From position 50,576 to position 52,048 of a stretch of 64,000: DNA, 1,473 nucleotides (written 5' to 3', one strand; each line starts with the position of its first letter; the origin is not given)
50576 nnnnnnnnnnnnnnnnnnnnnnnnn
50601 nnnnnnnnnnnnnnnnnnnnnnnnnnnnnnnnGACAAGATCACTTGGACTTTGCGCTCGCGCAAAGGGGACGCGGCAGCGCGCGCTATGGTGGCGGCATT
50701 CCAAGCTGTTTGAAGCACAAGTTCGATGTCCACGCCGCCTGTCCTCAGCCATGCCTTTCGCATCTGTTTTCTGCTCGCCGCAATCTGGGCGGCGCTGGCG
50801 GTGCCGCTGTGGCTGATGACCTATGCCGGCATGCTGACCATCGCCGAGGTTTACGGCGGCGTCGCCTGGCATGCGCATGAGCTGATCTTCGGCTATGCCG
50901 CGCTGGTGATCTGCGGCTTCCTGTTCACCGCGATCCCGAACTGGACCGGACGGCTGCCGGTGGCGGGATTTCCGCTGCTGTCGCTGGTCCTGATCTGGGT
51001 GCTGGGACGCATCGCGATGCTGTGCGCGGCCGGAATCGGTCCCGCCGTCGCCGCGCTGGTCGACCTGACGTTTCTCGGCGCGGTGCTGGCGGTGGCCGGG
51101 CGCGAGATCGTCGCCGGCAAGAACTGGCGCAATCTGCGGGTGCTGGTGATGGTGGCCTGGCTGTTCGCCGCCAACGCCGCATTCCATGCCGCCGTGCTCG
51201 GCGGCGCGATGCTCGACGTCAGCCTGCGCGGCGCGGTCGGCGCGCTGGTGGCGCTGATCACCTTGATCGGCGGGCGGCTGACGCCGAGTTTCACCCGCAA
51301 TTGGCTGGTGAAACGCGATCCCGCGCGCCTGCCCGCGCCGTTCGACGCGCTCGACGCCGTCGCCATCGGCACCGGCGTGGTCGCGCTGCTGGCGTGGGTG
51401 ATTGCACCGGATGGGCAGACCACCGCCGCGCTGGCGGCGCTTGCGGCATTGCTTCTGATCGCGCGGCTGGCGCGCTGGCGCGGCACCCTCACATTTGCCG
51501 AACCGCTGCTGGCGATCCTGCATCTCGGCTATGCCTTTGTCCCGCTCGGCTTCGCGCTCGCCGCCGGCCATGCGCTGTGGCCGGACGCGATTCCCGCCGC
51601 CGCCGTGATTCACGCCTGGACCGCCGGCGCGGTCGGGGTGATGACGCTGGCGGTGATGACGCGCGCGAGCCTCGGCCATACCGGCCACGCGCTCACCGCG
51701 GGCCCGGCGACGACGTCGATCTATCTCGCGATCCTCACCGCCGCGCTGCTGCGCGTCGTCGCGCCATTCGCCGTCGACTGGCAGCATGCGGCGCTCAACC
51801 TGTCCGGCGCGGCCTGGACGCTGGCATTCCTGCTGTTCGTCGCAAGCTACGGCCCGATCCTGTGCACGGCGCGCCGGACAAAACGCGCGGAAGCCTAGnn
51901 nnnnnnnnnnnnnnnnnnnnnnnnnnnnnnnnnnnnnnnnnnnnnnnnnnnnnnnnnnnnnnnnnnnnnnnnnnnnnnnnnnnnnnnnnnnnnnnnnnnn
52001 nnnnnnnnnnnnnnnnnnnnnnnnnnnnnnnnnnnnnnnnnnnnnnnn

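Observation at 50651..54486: Four TTGCG-N4-CGCAA boxes within 3.9 kb define a compact NnrR-type (nitric-oxide-responsive) regulon: nnrS, aox, pseudoazurin, fixNOQP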

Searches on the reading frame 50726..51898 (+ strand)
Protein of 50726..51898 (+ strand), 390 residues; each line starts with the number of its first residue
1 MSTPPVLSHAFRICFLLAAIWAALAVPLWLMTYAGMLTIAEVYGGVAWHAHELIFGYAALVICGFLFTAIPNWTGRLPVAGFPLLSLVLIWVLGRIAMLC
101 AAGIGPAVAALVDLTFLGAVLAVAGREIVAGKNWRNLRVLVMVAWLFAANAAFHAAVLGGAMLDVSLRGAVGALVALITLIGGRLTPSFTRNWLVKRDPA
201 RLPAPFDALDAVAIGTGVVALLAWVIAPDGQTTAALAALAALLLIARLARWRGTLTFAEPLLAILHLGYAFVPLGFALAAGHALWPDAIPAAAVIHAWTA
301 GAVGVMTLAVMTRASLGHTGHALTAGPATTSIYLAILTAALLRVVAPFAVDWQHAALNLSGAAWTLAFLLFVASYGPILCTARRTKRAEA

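Call 7: search_protein_families(library=pfam, proteins=[window:50726-51898:+])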
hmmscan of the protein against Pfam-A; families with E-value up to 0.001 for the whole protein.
window:50726-51898:+ (390 aa): 1 family
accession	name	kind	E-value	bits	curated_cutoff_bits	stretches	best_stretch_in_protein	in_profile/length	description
PF05940.17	NnrS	-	3.1e-104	349.7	28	1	5-383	1-371/371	NnrS protein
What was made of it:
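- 50726..51898 (+): nnrS (390 aa), a haem-copper membrane protein of NO-responsive regulons. PF05940, E=3e-104 (call 7).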

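Call 8: search_protein_families(library=ncbifam, proteins=[window:50726-51898:+])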
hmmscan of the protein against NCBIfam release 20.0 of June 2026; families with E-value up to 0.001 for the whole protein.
window:50726-51898:+ (390 aa): 0 families
